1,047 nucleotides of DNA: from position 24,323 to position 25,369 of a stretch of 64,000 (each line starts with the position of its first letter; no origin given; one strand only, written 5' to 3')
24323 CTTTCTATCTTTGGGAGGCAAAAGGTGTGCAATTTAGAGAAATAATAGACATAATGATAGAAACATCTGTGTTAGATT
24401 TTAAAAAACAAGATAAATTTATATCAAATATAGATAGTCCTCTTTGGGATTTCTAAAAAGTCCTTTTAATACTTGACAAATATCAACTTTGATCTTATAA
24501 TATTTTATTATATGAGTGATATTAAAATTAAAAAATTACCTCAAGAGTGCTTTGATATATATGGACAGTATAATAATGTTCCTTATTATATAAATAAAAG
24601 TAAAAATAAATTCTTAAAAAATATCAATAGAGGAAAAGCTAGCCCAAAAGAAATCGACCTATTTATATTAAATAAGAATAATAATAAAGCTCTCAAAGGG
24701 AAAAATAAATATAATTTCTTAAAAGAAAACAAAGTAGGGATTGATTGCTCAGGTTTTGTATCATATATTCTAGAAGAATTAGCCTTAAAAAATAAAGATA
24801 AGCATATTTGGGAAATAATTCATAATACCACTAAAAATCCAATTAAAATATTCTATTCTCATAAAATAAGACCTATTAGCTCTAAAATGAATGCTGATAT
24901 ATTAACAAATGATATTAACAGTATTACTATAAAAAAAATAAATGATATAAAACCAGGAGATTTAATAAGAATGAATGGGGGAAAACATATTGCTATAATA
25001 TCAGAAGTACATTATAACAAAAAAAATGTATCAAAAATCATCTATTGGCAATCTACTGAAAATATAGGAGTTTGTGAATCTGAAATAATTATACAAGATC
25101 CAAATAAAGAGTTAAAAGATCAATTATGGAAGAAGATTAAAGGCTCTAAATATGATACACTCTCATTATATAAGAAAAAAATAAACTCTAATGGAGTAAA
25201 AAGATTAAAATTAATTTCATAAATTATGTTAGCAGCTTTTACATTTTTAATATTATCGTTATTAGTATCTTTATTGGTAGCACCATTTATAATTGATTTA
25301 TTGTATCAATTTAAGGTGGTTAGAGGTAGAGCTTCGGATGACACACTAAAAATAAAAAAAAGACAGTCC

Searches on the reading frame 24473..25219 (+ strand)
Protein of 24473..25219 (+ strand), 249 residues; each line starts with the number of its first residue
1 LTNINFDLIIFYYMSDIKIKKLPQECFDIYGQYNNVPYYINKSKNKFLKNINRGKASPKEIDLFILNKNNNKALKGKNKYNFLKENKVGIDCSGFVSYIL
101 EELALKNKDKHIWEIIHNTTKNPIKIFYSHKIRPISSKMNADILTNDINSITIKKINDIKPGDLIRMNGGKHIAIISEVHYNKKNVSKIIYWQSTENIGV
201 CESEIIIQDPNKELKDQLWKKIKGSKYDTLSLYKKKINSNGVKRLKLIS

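Call 32: search_protein_families(library=pfam, proteins=[window:24473-25219:+], max_evalue=0.001)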
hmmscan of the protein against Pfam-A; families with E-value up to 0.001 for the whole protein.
window:24473-25219:+ (249 aa): 2 families
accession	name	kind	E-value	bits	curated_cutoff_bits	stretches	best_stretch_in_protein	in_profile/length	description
PF12671.13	Amidase_6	-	2.6e-05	24.8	23.2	1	78-185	19-134/163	Putative amidase domain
PF00877.26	NLPC_P60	-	0.00026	21.4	23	1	79-175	3-70/105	NlpC/P60 family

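Call 62: search_protein_families(library=ncbifam, proteins=[window:24473-25219:+], max_evalue=0.0001)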
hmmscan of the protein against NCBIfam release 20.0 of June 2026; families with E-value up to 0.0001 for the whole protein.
window:24473-25219:+ (249 aa): 0 families

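Call 83: search_solved_structures(query=window:24515-25219:+, max_evalue=10, show_alignments=2)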
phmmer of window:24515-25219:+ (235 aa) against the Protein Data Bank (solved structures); distinct sequences matched with E-value up to 10: 3.
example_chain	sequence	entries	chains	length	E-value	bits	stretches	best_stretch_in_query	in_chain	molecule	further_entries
4yy5_A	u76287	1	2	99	0.82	12.4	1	29-88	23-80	dTor_3x33L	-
4yy2_A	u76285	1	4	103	0.88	12.3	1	29-88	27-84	dTor_3x33L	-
8er5_A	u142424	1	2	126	0.94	12.2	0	143-162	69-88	NlpC/P60 domain-containing protein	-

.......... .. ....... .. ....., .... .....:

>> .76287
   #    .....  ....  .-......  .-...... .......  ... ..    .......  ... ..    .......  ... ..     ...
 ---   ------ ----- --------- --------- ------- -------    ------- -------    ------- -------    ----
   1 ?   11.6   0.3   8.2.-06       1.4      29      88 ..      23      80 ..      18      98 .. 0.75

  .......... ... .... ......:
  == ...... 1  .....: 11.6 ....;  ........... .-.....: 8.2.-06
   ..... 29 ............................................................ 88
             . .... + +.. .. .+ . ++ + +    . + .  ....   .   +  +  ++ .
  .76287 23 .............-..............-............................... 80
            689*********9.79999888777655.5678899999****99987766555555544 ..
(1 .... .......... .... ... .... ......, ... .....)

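Call 86: search_solved_structures(query=A5, max_evalue=1, show_alignments=1)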
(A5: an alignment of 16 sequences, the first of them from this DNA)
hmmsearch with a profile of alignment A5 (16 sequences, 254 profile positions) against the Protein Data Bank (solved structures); distinct sequences matched with E-value up to 1: 5.
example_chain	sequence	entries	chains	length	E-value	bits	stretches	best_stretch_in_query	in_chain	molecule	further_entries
8gps_A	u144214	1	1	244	0.061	15.9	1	133-227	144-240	MgtE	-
8i2d_A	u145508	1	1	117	0.22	14.1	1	87-102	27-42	Probable peptidoglycan endopeptidase LytE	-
8i2f_B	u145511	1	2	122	0.23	14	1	87-102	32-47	Probable peptidoglycan endopeptidase LytE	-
8i2e_B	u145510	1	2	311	0.69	12.4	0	87-102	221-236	Probable peptidoglycan endopeptidase LytE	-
2k1g_A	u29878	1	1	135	0.71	12.4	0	85-97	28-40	Lipoprotein spr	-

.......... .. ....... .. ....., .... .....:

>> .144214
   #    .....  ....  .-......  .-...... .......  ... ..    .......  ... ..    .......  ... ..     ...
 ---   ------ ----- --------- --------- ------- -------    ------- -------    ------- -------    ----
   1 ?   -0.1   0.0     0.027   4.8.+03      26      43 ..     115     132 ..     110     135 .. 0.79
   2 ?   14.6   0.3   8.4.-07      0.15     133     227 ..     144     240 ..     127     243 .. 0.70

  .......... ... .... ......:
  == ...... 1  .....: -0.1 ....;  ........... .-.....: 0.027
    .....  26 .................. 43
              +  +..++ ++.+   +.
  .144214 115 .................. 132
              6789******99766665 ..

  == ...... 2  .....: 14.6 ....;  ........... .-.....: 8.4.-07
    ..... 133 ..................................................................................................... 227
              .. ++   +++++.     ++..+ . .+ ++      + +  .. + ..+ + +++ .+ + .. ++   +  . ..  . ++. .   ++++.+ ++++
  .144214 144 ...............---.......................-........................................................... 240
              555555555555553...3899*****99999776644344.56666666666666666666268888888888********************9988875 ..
